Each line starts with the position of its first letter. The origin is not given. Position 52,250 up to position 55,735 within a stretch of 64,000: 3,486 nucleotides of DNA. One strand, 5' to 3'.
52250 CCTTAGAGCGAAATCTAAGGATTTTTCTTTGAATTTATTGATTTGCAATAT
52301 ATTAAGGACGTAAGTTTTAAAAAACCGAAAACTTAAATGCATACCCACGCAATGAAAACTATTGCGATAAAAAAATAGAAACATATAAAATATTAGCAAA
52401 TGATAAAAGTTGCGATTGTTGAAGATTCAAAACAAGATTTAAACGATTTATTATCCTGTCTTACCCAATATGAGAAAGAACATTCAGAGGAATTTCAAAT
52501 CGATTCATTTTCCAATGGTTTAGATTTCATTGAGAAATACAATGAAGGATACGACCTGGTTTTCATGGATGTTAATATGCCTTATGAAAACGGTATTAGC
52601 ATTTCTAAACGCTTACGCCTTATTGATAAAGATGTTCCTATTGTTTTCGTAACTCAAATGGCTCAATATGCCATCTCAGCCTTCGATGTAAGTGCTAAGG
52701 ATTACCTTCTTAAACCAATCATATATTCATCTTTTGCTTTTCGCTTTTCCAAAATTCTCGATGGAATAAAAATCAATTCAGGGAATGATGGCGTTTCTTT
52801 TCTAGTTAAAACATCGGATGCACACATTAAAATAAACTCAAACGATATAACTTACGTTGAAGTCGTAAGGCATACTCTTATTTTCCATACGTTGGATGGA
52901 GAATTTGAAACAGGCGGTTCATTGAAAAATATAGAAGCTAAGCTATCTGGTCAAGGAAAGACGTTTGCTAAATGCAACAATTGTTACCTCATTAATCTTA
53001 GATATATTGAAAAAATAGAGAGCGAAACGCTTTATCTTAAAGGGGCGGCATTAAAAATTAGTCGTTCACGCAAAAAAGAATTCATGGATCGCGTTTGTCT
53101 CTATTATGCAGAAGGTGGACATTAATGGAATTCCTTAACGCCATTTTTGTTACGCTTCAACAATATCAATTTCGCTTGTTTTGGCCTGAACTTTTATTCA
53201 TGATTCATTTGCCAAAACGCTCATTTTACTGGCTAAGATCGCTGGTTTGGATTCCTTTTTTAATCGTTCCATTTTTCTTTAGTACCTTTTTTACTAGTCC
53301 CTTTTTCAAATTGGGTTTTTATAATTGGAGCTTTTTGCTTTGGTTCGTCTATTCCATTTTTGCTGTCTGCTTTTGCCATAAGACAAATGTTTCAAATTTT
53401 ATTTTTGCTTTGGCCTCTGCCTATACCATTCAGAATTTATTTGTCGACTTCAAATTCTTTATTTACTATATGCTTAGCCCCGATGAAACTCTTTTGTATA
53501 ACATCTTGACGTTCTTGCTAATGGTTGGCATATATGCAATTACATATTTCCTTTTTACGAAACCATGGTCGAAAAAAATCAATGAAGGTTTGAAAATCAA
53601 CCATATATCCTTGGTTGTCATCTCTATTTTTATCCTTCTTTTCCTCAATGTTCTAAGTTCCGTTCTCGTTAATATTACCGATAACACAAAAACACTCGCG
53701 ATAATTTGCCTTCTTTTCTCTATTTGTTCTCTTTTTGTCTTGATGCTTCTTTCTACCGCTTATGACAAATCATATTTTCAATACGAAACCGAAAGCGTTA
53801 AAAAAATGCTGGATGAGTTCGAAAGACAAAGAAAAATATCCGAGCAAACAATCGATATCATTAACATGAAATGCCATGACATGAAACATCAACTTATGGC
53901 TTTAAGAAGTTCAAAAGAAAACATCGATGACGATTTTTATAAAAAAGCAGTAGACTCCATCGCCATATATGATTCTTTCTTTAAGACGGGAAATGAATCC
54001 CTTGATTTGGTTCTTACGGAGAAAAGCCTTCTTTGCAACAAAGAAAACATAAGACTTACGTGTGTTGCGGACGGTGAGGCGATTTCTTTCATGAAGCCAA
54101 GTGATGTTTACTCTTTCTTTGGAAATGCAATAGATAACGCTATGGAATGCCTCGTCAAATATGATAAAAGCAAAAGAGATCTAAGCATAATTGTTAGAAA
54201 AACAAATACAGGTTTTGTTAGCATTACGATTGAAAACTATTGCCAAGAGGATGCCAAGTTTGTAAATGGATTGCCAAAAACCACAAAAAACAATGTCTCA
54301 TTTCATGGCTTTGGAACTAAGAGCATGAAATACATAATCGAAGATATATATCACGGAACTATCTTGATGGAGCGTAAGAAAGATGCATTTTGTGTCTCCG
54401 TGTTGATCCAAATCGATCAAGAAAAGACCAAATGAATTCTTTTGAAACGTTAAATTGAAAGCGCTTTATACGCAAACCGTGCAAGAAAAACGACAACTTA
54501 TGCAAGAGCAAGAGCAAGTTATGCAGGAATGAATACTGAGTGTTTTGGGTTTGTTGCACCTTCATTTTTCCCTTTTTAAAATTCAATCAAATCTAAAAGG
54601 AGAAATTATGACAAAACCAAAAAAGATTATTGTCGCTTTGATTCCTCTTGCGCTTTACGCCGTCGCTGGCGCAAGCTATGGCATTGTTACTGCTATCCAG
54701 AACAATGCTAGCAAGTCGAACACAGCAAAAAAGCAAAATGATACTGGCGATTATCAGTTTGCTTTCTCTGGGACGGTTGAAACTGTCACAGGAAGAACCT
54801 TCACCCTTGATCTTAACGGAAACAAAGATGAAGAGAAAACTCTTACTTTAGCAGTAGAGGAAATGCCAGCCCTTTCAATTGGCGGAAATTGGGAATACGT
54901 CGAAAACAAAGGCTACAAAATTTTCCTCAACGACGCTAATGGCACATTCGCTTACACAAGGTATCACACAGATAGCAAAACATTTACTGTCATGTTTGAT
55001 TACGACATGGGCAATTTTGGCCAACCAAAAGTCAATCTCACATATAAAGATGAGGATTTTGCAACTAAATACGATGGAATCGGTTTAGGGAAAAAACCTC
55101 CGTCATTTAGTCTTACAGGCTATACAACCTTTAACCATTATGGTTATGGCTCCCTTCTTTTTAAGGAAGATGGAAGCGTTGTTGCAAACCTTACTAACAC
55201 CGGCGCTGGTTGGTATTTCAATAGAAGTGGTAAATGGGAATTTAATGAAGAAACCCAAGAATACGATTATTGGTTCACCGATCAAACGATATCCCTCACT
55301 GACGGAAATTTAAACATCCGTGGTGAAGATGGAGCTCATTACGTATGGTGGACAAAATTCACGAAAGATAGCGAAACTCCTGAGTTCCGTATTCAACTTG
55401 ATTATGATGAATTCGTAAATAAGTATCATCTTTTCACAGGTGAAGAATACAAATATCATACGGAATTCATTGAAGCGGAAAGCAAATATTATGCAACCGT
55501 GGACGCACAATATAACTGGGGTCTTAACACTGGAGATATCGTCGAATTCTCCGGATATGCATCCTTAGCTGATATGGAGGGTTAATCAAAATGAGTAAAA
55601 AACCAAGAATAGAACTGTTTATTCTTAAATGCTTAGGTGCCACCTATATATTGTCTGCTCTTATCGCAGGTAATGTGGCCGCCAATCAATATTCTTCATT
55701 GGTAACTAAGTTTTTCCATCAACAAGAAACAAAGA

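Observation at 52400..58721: Second, diverged copy of the same regulator-kinase-GH3-small-membrane-protein cassette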

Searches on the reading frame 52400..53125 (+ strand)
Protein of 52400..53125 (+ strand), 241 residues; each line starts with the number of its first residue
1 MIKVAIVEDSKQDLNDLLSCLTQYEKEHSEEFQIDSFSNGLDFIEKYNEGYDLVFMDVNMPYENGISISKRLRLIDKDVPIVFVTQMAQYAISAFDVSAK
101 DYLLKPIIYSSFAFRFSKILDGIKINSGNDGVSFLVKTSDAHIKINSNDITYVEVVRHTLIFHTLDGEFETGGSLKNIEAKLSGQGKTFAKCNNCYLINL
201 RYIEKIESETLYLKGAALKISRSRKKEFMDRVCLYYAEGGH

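Call 10: search_protein_families(library=pfam, proteins=[window:52400-53125:+], max_evalue=0.01)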
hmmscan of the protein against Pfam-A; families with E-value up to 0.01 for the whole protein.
window:52400-53125:+ (241 aa): 2 families
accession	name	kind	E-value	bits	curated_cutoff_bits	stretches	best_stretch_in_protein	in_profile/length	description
PF00072.30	Response_reg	-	4.3e-17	62.7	30.2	1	4-107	1-101/111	Response regulator receiver domain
PF04397.21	LytTR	-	2.2e-15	57.1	22.6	1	143-230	4-95/98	LytTr DNA-binding domain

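Call 31: search_protein_families(library=ncbifam, proteins=[window:52400-53125:+], max_evalue=0.01)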
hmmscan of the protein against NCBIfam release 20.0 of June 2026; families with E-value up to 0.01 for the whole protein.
window:52400-53125:+ (241 aa): 70 families (the best 25 are shown)
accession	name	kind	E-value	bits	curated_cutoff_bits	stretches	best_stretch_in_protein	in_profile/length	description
NF010684.1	PRK14084.1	equivalog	7.3e-20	71.8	375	2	4-108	3-104/254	response regulator transcription factor LytR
NF008677.0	PRK11697.1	equivalog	6.4e-18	65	246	1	1-209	1-206/238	two-component system response regulator BtsR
NF051850.1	RespRegRprY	equivalog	3.7e-15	56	370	1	16-128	15-128/234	response regulator transcription factor RprY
TIGR01387.1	cztR_silR_copR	subfamily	3.9e-12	46.3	279.2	1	29-120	20-114/218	heavy metal response regulator transcription factor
NF052313.1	T9SS_RR_PorX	equivalog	1.9e-11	43.5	300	1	30-155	23-153/513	T9SS response regulator signal transducer PorX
NF007005.1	PRK09468.1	equivalog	7.3e-11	41.9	331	1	3-115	5-114/237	osmolarity response regulator transcription factor OmpR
NF053854.1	RespRegPhoBBctds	equivalog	6.8e-10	38.7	270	1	11-126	7-121/225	two-component system response regulator PhoB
NF045944.1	ResRegRpaBCyano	equivalog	1e-09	38.1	330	1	33-127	23-119/229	response regulator transcription factor RpaB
NF007346.1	PRK09836.1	equivalog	2.1e-09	37.5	420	1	3-120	2-116/227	copper/silver response regulator transcription factor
NF041367.1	CheY_Halo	equivalog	2.5e-09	37.5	200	1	6-107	3-101/114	chemotaxis protein CheY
NF041734.1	resp_reg_RppA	equivalog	6.7e-09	35.4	250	1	3-111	2-109/229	two-component system response regulator RppA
NF008296.0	PRK11083.1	equivalog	7.3e-09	35.4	273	1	3-153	5-148/228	two-component system response regulator CreB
TIGR02875.1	spore_0_A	equivalog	8.3e-09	35.1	200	1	2-130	3-132/262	sporulation transcription factor Spo0A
NF012023.0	PRK15479.1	equivalog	2.5e-08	33.7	337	1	29-115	22-111/224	transcriptional regulator TctD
NF040689.1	MtrAB_MtrA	equivalog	3.1e-08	33.2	300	1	28-115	19-108/219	MtrAB system response regulator MtrA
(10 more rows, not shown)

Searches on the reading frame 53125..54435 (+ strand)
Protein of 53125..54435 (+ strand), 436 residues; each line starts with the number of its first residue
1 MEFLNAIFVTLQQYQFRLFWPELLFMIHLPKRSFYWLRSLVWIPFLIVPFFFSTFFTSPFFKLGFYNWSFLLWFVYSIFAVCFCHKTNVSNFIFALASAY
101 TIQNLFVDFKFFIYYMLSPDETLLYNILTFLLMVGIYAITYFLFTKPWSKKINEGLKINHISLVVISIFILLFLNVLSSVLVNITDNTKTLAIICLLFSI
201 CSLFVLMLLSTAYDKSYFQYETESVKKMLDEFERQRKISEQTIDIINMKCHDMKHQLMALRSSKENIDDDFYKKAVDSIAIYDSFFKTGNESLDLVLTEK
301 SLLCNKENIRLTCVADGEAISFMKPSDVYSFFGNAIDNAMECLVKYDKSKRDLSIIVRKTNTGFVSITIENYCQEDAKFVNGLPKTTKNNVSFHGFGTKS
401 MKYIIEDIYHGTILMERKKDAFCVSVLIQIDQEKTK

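Call 10: search_protein_families(library=pfam, proteins=[window:53125-54435:+], max_evalue=0.01)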
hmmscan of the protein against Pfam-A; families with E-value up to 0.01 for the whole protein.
window:53125-54435:+ (436 aa): 1 family
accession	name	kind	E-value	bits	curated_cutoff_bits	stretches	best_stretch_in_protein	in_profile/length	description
PF14501.12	HATPase_c_5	-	1.7e-17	63.6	22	1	323-429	1-102/102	GHKL domain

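Call 31: search_protein_families(library=ncbifam, proteins=[window:53125-54435:+], max_evalue=0.01)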
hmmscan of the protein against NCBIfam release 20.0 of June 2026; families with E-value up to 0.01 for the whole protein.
window:53125-54435:+ (436 aa): 0 families

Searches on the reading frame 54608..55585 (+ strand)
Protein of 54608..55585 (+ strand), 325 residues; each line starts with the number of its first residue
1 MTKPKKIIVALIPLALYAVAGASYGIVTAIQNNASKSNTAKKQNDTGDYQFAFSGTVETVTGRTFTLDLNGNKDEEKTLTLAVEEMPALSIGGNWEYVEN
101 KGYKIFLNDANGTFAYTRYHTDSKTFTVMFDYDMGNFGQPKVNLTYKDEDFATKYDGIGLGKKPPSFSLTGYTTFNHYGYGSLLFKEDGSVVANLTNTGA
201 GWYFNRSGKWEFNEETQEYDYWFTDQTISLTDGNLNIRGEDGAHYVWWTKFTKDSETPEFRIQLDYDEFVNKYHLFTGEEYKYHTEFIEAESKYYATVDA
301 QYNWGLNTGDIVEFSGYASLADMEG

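Call 10: search_protein_families(library=pfam, proteins=[window:54608-55585:+], max_evalue=0.01)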
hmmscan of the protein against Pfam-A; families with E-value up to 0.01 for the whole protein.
window:54608-55585:+ (325 aa): 0 families

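Call 31: search_protein_families(library=ncbifam, proteins=[window:54608-55585:+], max_evalue=0.01)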
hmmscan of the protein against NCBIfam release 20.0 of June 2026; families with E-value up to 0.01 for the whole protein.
window:54608-55585:+ (325 aa): 0 families

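Call 44: find_homologous_proteins(query=window:54608-55585:+, max_evalue=0.001)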
Query window:54608-55585:+ (325 aa): 24 proteins with E <= 0.001 among 1463 candidates.
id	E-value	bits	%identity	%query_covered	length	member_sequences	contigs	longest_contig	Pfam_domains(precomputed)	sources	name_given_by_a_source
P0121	2.5e-217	739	99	100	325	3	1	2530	-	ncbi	-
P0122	9.2e-151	520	71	100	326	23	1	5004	-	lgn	-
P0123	2.5e-137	476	65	100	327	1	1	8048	-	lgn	-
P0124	4.1e-130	452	61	100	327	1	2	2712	-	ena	-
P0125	4.2e-126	439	60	100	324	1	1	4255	-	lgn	-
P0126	3.9e-125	436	60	99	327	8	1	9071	-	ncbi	-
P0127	1.1e-119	418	57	99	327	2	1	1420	-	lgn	-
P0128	2.1e-117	410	57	99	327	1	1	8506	-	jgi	-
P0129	3.2e-117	410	58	100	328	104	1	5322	-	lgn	-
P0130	2.2e-116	407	56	99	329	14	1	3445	-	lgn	-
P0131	1.2e-113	398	54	99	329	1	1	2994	-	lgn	-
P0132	3.0e-113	397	56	99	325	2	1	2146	-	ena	-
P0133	3.5e-113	396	55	99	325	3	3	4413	-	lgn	-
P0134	4.2e-112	393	55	99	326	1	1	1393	-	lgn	-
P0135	6.7e-112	392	55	99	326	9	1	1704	-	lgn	-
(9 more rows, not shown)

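Call 53: predict_structure(alignment_id=A4)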
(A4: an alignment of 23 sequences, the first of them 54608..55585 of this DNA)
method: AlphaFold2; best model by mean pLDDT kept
length: 325 residues; sequences in the alignment: 23
mean_pLDDT: 84.5   pTM: 0.73
mean pLDDT of the five models: 84.5, 83.5, 83.2, 79.9, 79.4
residues with pLDDT >= 90: 205; 70-90: 68; 50-70: 23; < 50: 29
segments of 3 or more residues with pLDDT < 50: 1-6, 28-46
pLDDT, mean of each block of 10 residues (from residue 1): 47 53 49 33 55 95 95 95 95 96 93 90 94 91 94 90 90 75 93 89 93 92 95 90 88 78 93 94 95 95 88 93 80
secondary structure, 60 per line:
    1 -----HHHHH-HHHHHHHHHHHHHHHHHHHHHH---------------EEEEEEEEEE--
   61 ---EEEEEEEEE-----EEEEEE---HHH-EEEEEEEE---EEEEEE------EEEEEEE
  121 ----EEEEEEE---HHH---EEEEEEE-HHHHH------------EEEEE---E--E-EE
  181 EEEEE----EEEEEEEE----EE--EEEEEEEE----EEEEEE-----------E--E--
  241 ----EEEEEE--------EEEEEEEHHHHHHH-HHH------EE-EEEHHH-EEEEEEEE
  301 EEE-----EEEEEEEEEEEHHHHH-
elements in order: H6-10 H12-33 E49-58 E64-72 E78-83 E91-98 E102-107 E114-120 E125-131 E141-147 H149-153 E166-170 E179-185 E190-197 E206-213 E218-223 E245-250 E259-265 H266-272 E286-288 E293-303 E309-319 H320-324

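Call 56: fold_search(model_id=the predicted structure, library=pdb)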
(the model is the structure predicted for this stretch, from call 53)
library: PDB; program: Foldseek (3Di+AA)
matches with E <= 10: 1149; with E <= 0.001: 0
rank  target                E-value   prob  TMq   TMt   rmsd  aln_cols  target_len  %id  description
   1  5jne_H                9.1e-03  0.09  0.08  0.10  19.5       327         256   10  E2-SUMO-Siz1 E3-SUMO-PCNA complex (released 2016-08-10)
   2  4cs5_B                1.1e-02  0.15  0.11  0.14  19.1       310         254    9  Crystal Structure of PCNA from Litopenaeus vannamei (released 2014-04-23)
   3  3v60_B                1.1e-02  0.10  0.09  0.11  20.1       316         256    8  Structure of S. cerevisiae PCNA conjugated to SUMO on lysine 164 (released 2012-02-29)
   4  7tic_H                1.2e-02  0.08  0.08  0.10  19.4       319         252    8  Structure of the yeast clamp loader (Replication Factor C RFC) bound to the sliding clamp (Proliferating Cell Nuclear  (released 2022-02-16)
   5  8spr_F                1.4e-02  0.21  0.15  0.16  25.5       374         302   10  The cryo-EM structure of the EcBAM/EspP(beta1-12) complex (released 2024-05-08)
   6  4l6p_A                2.1e-02  0.10  0.10  0.12  19.1       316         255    7  Structure of C22Y Mutant PCNA protein defective in DNA mismatch repair (released 2014-10-01)
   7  8fs5_G                2.7e-02  0.11  0.12  0.13  18.1       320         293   10  Structure of S. cerevisiae Rad24-RFC loading the 9-1-1 clamp onto a 10-nt gapped DNA in step 3 (open 9-1-1 and stably  (released 2023-06-14)
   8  5aed_B                2.8e-02  0.11  0.11  0.06  21.3       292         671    6  A bacterial protein structure in glycoside hydrolase family 31 (released 2016-02-10)
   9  2z4i_A                2.9e-02  0.60  0.19  0.29  23.0       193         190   11  Crystal structure of the Cpx pathway activator NlpE from Escherichia coli (released 2007-09-04)
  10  2z4h_A                2.9e-02  0.57  0.18  0.29  23.8       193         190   10  Crystal structure of the Cpx pathway activator NlpE from Escherichia coli (released 2007-09-04)
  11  1nsm_A                3.8e-02  0.08  0.11  0.11  20.6       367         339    8  Crystal structure of galactose mutarotase from Lactococcus lactis mutant D243A complexed with galactose (released 2003-02-11)
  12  7tid_H                3.8e-02  0.06  0.09  0.10  19.6       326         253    8  Structure of the yeast clamp loader (Replication Factor C RFC) bound to the sliding clamp (Proliferating Cell Nuclear  (released 2022-02-16)
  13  1l7k_A                4.0e-02  0.07  0.11  0.11  20.3       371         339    8  x-ray structure of galactose mutarotase from Lactococcus lactis complexed with galactose (released 2002-04-24)
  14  9n73_LI               5.7e-02  0.11  0.13  0.09  20.4       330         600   11  SSU processome maturation and disassembly, State G (released 2025-10-29)
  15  3wjf_A                6.7e-02  0.54  0.18  0.32  15.8       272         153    7  Crystal structure of mutant nitrobindin M75L/H76L/Q96C/V128W/M148L/H158L (NB9) from Arabidopsis thaliana (released 2014-04-02)
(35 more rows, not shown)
